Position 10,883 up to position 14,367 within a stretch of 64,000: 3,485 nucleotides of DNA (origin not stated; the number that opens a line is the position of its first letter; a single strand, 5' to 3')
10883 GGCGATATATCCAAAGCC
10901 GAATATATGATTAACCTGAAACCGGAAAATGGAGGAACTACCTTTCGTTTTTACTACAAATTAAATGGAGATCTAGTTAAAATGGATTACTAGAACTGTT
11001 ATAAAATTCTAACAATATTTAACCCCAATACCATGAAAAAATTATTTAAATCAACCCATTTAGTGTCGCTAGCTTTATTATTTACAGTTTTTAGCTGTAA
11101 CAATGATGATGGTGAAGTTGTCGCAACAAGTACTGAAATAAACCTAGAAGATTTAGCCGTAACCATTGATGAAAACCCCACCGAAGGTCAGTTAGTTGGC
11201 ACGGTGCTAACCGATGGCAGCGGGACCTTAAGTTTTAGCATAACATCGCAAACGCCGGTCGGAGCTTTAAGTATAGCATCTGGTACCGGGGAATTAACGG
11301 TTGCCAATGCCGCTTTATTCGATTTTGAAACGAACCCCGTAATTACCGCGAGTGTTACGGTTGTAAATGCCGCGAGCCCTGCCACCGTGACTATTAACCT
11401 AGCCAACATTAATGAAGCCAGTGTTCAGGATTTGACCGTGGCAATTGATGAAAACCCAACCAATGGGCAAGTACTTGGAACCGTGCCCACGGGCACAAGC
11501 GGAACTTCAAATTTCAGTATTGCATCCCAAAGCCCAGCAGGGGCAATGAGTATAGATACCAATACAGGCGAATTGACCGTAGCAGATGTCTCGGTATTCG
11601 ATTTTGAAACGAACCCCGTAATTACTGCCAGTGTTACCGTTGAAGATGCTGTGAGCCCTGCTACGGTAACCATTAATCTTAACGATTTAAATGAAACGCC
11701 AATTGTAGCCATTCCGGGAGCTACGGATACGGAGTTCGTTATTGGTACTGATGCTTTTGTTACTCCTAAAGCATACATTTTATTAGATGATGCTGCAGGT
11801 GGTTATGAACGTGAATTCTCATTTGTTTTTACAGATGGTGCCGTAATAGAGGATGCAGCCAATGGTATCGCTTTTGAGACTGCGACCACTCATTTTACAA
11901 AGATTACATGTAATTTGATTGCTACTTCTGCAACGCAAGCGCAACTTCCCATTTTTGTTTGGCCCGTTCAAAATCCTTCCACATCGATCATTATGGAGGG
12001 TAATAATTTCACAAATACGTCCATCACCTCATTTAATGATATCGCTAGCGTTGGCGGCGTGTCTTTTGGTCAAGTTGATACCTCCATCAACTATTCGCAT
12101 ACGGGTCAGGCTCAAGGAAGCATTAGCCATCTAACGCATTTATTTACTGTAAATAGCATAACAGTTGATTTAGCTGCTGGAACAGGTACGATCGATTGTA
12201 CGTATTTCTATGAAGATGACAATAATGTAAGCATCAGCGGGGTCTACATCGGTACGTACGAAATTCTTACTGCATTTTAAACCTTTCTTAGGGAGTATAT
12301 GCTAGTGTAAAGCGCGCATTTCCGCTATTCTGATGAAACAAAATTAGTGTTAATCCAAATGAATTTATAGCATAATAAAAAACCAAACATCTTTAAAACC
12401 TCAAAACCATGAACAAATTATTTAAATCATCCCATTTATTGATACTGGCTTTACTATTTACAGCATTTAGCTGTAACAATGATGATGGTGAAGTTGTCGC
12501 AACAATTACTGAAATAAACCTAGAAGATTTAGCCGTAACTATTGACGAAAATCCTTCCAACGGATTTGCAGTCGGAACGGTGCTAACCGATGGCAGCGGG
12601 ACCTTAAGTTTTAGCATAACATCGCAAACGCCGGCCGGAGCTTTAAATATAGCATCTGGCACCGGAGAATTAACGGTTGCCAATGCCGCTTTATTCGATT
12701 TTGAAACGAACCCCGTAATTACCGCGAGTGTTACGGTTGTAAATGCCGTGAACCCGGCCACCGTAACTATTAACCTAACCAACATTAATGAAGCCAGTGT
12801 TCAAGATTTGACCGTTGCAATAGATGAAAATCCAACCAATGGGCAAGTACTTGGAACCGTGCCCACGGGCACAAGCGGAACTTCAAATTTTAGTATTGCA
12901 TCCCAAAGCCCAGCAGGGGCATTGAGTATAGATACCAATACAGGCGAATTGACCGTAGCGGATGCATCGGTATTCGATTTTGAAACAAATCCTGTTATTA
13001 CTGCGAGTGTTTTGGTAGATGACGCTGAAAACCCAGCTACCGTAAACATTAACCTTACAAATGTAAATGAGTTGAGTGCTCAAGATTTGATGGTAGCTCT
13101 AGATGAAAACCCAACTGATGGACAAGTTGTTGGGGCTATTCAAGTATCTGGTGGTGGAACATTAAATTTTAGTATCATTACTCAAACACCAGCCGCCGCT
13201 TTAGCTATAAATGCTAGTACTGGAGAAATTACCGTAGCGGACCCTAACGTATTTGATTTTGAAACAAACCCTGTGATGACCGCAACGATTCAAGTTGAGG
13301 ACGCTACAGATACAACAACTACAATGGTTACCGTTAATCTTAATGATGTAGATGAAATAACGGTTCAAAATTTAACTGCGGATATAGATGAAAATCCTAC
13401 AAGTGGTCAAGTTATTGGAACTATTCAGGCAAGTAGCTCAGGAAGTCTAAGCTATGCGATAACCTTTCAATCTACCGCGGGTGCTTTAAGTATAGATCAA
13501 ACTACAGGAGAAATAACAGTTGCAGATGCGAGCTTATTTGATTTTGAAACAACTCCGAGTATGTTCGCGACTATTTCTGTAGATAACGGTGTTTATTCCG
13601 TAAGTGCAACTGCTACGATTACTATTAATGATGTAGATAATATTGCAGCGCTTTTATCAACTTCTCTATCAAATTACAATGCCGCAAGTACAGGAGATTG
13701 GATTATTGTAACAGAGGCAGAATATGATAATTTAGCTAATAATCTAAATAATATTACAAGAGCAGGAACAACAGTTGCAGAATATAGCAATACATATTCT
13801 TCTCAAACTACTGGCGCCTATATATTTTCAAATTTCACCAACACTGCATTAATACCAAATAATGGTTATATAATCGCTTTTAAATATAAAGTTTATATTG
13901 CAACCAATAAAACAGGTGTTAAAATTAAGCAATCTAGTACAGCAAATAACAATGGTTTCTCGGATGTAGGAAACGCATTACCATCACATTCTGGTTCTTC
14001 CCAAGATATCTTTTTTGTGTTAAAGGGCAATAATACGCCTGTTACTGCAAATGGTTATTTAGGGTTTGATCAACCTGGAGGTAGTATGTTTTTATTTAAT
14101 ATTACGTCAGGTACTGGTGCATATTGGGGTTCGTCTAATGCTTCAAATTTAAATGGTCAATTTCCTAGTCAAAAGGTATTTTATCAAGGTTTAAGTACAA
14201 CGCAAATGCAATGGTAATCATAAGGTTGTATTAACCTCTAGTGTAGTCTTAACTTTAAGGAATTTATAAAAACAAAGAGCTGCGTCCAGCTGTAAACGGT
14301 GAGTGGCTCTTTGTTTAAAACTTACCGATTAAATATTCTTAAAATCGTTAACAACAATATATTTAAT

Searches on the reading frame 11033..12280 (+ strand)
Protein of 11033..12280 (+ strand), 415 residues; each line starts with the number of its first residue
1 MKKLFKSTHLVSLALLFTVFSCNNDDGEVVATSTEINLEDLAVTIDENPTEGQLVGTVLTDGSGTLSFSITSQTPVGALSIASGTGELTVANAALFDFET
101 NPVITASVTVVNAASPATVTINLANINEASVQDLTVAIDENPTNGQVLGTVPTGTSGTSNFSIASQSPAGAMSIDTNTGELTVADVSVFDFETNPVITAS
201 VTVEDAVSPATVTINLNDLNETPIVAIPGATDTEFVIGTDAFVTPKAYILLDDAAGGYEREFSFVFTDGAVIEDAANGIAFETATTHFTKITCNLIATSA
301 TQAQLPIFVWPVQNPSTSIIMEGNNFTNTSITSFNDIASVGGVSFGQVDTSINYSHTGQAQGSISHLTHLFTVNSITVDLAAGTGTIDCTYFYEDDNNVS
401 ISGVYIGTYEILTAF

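Call 6: search_protein_families(library=pfam, proteins=[window:11033-12280:+])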
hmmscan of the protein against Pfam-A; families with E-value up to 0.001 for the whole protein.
window:11033-12280:+ (415 aa): 1 family
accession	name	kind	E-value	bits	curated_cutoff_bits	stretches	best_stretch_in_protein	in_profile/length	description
PF00028.23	Cadherin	-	1.2e-08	35.6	28.8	0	154-215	26-91/93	Cadherin domain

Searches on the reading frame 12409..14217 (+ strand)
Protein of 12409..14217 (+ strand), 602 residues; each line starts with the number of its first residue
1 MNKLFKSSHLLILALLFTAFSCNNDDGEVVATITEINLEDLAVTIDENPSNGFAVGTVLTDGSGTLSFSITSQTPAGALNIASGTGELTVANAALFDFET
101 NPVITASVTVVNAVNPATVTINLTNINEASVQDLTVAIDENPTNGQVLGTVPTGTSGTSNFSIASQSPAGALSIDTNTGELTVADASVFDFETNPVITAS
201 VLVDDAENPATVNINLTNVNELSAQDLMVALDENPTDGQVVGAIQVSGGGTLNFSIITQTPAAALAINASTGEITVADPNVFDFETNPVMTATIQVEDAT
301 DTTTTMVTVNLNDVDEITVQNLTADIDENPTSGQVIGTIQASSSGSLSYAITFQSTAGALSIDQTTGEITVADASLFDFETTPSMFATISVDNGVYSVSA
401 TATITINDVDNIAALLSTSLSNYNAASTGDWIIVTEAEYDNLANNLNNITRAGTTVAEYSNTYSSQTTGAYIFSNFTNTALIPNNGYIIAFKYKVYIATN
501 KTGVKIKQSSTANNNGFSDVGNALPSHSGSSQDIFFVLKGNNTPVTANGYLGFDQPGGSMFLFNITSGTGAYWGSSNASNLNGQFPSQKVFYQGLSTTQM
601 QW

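Call 6: search_protein_families(library=pfam, proteins=[window:12409-14217:+])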
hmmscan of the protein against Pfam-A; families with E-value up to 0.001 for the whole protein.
window:12409-14217:+ (602 aa): 2 families
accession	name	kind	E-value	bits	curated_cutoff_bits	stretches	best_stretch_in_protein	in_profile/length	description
PF00028.23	Cadherin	-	6.2e-21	75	28.8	2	324-407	3-91/93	Cadherin domain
PF25374.1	Cadherin_FAT4_N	-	2.4e-07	31.4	35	0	321-372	4-51/85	FAT4-like, N-terminal cadherin-like domain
